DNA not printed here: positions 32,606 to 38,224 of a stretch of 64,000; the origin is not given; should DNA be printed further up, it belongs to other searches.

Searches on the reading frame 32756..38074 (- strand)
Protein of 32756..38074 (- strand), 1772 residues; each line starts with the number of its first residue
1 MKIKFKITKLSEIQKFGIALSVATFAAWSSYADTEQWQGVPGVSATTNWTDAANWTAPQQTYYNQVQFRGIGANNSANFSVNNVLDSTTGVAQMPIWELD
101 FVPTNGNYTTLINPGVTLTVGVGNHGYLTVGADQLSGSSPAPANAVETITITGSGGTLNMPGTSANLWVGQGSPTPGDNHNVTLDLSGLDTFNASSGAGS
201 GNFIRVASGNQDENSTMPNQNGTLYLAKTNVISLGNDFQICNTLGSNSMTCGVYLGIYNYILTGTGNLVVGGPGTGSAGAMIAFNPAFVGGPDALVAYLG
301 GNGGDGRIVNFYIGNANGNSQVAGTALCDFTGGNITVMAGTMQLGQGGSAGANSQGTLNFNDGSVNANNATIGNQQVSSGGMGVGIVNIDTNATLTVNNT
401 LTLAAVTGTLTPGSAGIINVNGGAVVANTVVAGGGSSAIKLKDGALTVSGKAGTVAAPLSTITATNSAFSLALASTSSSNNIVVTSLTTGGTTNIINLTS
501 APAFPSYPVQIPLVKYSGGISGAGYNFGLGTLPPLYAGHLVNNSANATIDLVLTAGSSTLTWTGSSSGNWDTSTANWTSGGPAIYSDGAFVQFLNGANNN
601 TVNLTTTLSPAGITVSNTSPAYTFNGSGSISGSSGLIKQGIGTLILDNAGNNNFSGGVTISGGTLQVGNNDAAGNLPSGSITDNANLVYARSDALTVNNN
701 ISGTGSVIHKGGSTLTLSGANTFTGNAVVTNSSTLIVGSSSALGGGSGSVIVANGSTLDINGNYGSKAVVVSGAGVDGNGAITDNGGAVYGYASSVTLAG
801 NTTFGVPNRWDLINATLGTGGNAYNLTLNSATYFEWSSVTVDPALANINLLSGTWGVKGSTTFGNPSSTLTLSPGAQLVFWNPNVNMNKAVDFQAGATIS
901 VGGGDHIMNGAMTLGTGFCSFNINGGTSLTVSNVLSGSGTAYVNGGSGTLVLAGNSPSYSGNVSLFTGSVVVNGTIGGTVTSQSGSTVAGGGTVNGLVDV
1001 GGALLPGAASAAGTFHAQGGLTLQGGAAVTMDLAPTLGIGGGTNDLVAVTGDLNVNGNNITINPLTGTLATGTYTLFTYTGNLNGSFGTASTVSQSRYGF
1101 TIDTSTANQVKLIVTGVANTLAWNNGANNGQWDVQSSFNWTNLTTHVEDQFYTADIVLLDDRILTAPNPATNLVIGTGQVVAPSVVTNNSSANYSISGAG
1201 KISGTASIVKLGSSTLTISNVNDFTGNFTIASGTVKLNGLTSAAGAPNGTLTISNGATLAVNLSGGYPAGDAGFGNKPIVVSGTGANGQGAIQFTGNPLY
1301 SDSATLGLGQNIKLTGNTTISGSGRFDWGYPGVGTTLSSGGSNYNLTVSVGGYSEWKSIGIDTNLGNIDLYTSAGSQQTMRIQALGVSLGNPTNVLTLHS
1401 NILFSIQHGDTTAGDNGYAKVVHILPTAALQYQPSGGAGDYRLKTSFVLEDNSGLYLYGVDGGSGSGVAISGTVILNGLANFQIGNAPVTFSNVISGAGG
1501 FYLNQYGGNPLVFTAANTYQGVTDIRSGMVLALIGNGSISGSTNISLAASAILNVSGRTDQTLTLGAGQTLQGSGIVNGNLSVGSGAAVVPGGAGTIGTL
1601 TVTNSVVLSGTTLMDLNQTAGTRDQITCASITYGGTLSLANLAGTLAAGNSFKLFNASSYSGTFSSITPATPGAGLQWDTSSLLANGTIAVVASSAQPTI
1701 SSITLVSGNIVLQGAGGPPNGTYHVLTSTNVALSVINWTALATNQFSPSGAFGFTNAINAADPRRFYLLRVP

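Call 6: search_protein_families(library=pfam, proteins=[window:32756-38074:-], max_evalue=0.01)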
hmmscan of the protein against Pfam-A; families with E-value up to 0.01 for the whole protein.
window:32756-38074:- (1772 aa): 2 families
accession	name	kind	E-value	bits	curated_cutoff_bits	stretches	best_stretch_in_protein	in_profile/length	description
PF12951.13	PATR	-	4.3e-12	46.3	27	2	636-667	1-30/30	Passenger-associated-transport-repeat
PF04519.19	Bactofilin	-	0.00036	21.2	27.9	1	958-1032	8-79/98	Polymer-forming cytoskeletal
